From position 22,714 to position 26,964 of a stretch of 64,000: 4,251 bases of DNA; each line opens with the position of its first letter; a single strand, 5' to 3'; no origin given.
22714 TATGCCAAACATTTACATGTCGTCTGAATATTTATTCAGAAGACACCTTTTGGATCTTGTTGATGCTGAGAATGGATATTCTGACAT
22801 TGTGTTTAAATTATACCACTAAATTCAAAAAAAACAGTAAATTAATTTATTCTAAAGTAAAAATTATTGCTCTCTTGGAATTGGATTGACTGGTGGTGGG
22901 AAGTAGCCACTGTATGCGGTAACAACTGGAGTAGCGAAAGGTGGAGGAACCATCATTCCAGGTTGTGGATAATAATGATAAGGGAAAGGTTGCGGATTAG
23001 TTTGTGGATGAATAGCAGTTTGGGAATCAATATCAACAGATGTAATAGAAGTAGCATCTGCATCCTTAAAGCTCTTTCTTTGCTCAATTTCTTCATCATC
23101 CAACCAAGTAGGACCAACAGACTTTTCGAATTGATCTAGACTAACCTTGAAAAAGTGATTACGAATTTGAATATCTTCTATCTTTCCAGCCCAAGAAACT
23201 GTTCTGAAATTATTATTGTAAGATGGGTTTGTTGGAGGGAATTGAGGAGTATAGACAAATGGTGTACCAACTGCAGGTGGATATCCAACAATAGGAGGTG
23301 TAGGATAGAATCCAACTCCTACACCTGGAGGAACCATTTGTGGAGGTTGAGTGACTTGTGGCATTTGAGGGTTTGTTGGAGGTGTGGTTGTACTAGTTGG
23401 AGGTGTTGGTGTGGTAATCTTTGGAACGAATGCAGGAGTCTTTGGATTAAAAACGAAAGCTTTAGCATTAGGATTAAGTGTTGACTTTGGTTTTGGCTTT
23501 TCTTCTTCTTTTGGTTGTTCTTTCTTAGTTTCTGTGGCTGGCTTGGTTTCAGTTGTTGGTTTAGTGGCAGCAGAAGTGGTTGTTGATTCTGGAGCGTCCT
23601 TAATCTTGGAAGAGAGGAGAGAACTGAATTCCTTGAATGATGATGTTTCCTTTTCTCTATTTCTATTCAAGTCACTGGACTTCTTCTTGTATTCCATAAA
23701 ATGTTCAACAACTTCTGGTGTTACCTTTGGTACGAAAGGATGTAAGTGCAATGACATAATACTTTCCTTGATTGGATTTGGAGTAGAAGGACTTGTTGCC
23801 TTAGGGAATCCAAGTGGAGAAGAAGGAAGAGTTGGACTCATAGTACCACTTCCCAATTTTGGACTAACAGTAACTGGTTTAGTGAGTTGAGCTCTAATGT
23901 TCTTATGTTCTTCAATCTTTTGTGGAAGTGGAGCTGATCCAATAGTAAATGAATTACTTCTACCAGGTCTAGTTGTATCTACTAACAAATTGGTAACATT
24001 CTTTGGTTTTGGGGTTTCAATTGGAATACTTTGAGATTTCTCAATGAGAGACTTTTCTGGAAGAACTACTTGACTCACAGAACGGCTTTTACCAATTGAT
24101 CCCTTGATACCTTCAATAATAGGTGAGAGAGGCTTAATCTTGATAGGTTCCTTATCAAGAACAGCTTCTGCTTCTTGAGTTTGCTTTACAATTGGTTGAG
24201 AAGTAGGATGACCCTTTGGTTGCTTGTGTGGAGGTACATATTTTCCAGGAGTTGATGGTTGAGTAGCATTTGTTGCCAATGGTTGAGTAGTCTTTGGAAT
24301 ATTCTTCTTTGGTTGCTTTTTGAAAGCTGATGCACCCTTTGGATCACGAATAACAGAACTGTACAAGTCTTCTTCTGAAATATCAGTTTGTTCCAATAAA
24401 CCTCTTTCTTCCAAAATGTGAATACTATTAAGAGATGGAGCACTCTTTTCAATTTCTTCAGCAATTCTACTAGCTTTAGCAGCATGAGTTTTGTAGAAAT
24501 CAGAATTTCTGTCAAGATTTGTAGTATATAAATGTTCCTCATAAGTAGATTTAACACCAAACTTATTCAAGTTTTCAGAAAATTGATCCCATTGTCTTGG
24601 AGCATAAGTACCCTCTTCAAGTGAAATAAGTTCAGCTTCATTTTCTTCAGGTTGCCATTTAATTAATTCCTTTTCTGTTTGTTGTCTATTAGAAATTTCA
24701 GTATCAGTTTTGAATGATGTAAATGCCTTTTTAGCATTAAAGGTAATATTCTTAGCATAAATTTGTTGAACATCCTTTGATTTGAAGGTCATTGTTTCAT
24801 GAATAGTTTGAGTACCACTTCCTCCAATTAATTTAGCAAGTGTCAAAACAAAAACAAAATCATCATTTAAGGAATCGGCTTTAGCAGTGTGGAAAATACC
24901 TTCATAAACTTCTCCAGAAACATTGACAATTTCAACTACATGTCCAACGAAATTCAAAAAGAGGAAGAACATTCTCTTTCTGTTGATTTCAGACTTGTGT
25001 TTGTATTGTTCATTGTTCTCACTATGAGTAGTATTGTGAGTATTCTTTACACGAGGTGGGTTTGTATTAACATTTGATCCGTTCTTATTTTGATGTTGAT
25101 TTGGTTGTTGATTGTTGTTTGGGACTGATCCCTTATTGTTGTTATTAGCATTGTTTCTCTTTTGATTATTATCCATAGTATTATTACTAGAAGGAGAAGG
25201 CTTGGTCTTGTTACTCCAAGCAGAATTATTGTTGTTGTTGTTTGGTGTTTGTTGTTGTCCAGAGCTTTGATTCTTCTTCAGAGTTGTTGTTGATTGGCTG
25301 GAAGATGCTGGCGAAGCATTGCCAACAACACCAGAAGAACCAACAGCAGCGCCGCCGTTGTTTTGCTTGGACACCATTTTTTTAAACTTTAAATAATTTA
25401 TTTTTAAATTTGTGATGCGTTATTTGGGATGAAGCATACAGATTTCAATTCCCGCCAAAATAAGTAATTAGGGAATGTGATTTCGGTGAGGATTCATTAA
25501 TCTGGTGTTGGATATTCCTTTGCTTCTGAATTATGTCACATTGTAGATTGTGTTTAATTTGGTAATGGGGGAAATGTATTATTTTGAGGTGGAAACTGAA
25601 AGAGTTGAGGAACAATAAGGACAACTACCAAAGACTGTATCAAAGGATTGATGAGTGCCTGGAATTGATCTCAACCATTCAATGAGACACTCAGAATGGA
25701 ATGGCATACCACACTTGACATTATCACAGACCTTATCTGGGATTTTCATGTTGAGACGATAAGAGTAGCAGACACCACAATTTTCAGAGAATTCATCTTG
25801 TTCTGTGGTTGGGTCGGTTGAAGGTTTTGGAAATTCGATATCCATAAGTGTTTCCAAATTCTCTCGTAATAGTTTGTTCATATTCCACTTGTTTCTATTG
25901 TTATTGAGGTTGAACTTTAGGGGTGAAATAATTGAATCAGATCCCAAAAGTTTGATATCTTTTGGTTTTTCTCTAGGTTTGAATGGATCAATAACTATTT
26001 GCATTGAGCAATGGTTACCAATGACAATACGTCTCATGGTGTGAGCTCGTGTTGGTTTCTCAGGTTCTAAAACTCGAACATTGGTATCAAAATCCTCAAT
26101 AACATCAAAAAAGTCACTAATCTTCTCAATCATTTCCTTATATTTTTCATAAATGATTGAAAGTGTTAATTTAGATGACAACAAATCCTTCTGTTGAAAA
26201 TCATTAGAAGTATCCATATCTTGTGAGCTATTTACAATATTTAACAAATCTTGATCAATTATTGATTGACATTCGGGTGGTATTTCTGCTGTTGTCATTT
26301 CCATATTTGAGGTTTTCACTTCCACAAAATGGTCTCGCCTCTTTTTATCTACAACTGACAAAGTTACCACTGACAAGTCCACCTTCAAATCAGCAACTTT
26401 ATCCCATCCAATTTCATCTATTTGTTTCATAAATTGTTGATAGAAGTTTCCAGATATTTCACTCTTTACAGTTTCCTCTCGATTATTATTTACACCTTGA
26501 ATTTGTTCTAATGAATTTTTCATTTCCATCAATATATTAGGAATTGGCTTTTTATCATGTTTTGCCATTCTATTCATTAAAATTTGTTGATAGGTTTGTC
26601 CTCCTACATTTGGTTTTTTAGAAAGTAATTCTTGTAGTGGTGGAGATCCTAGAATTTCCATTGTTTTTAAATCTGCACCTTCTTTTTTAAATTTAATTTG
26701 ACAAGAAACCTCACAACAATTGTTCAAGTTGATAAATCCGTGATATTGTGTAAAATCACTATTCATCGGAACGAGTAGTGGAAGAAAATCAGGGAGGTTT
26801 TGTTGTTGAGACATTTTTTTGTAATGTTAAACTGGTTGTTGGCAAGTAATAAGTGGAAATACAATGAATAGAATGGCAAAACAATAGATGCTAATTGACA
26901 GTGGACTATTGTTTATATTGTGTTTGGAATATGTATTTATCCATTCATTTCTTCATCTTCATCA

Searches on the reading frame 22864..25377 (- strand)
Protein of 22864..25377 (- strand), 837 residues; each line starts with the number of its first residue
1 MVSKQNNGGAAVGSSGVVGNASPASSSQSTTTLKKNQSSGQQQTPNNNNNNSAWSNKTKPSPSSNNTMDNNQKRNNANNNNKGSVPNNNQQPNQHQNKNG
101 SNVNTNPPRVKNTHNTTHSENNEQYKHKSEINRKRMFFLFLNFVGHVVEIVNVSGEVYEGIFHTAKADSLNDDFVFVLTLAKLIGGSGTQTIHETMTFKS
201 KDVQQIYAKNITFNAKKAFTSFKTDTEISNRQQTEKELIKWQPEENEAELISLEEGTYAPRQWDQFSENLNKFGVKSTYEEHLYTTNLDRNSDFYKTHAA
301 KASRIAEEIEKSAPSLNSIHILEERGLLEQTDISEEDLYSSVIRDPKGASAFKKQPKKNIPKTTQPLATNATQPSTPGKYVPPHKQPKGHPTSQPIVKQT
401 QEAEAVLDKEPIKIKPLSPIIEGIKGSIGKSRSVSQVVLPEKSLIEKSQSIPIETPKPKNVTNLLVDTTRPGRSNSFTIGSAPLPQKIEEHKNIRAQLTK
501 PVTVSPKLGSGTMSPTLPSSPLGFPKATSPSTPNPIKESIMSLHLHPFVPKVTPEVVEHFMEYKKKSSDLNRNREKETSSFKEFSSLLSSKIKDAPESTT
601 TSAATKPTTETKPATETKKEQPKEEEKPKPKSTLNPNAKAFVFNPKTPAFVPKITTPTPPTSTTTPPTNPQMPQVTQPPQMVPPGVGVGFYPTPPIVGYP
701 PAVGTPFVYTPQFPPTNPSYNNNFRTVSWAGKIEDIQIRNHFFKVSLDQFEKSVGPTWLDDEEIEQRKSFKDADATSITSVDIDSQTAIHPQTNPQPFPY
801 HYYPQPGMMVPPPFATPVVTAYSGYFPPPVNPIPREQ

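Call 9: search_protein_families(library=pfam, proteins=[window:22864-25377:-], max_evalue=0.01)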
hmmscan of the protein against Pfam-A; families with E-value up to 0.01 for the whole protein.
window:22864-25377:- (837 aa): 3 families
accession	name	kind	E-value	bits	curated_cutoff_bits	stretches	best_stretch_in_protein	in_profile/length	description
PF06741.18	LsmAD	-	1.8e-24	86.4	25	1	273-344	1-72/72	LsmAD domain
PF14438.12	SM-ATX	-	5.3e-17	62.2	29.8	1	134-209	2-81/81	Ataxin 2 SM domain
PF07145.20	PAM2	-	0.0054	16.8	20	1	630-642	2-14/18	Ataxin-2 C-terminal region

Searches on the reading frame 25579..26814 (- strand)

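Call 9: search_protein_families(library=pfam, proteins=[window:25579-26814:-], max_evalue=0.01)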
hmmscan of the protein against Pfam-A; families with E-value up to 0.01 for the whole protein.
window:25579-26814:- (411 aa): 6 families
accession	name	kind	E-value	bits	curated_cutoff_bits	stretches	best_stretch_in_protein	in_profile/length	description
PF18891.5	FANCL_d3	-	5e-28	97.6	23.7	1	234-331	1-97/97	FANCL UBC-like domain 3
PF11793.14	FANCL_C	-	1.1e-27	96.5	27.3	1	345-410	4-69/69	FANCL C-terminal domain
PF18890.5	FANCL_d2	-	4e-09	37.2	23.7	1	123-182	2-58/91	FANCL UBC-like domain 2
PF09765.14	FANCL_d1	-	3.5e-05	24.2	23.8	1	11-71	8-66/89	FANCL UBC-like domain 1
PF13639.12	zf-RING_2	-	0.00086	20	27.3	1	345-401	2-43/44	Ring finger domain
PF21202.3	SLX1_C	-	0.0018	19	27.2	1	345-405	1-59/65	Structure-specific endonuclease subunit SLX1, C-terminal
